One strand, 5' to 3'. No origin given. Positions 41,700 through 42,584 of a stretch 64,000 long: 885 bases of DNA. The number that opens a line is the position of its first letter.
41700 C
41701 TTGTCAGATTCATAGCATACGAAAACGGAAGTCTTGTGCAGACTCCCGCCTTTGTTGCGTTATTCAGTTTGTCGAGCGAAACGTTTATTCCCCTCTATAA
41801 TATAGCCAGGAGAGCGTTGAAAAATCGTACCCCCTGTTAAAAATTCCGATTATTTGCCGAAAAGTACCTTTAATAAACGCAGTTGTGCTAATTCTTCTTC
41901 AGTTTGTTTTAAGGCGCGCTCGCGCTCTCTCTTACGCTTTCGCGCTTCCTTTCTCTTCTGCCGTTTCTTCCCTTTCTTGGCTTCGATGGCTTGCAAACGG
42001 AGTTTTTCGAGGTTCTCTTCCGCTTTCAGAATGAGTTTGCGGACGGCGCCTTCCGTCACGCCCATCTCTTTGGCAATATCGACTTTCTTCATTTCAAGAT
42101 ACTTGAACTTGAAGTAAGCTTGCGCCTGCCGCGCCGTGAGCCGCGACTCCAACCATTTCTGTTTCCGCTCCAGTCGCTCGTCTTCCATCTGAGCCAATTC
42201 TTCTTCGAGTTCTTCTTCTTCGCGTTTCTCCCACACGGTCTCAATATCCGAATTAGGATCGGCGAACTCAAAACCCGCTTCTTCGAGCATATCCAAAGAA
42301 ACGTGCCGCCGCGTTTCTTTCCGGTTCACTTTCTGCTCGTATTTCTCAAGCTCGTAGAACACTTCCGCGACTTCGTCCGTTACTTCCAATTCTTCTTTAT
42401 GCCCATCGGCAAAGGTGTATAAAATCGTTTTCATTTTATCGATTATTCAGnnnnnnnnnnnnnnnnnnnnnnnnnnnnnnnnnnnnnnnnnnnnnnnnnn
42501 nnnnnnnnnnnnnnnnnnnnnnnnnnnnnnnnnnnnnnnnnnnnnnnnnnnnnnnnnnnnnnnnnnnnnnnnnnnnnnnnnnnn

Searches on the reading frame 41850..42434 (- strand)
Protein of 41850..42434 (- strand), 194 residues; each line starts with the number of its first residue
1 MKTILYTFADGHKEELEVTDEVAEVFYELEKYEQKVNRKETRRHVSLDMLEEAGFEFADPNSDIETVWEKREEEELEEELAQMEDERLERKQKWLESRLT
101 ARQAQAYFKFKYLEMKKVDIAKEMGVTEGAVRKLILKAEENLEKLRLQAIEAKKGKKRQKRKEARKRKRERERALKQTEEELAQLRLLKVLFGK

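Call 6: search_protein_families(library=pfam, proteins=[window:41850-42434:-], max_evalue=0.01)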
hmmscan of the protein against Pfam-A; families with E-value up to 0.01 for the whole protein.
window:41850-42434:- (194 aa): 1 family
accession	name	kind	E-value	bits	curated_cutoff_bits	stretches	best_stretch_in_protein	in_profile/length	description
PF08281.18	Sigma70_r4_2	-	3.5e-06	27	25.7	1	98-140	10-52/54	Sigma-70, region 4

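Call 7: search_protein_families(library=padloc, proteins=[window:41850-42434:-], max_evalue=0.01)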
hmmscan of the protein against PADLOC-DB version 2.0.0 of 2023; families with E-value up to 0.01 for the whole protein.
window:41850-42434:- (194 aa): 0 families

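Call 9: search_protein_families(library=ncbifam, proteins=[window:41850-42434:-], max_evalue=0.01)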
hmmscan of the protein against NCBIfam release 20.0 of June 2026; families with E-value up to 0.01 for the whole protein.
window:41850-42434:- (194 aa): 5 families
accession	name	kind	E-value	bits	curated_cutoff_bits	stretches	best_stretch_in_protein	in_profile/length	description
TIGR03879.1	near_KaiC_dom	domain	0.00016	22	65.1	1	89-148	11-68/91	probable regulatory domain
NF006550.0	PRK09047.1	equivalog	0.00017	21.1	173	1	21-144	61-185/194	RNA polymerase sigma factor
TIGR02937.1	sigma70-ECF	superfamily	0.00018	21.2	42.9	1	48-144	85-163/165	sigma-70 family RNA polymerase sigma factor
TIGR02985.1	Sig70_bacteroi1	subfamily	0.00049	20.4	126.4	1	43-143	53-159/162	RNA polymerase sigma-70 factor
NF045758.2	YlxM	equivalog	0.0048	17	80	0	99-144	17-62/72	YlxM family DNA-binding protein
